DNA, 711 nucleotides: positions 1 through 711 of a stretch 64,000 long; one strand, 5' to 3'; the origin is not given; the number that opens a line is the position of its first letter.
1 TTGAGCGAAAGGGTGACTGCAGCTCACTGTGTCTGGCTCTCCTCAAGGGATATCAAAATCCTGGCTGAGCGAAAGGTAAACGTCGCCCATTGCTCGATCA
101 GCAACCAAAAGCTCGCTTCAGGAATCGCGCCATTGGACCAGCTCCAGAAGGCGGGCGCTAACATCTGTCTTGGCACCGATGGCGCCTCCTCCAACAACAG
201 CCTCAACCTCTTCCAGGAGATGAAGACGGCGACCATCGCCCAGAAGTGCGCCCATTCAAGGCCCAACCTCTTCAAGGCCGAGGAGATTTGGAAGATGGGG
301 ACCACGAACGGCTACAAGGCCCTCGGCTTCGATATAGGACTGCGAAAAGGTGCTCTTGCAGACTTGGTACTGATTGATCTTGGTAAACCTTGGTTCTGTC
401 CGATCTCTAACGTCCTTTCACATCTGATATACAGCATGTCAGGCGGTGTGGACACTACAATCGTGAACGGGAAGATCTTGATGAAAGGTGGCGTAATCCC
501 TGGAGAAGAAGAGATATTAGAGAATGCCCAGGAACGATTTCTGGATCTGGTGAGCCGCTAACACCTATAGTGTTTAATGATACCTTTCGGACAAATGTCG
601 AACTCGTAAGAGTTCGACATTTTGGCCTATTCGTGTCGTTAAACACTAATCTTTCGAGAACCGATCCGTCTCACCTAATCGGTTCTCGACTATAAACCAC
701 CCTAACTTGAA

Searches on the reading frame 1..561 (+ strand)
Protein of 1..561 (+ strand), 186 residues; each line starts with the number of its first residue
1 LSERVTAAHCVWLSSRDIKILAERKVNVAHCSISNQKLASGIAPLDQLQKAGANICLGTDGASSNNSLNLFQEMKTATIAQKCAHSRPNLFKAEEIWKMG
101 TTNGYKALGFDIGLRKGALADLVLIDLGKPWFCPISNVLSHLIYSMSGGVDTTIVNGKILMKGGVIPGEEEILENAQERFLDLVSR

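Call 9: search_protein_families(library=pfam, proteins=[window:1-561:+])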
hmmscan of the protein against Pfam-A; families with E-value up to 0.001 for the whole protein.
window:1-561:+ (186 aa): 2 families
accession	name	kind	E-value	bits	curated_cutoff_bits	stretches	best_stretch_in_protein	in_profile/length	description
PF01979.26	Amidohydro_1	-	7.6e-35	121.2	25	1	4-160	192-345/345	Amidohydrolase family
PF07969.17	Amidohydro_3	-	4.7e-09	36.7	29.7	1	4-160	307-471/472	Amidohydrolase family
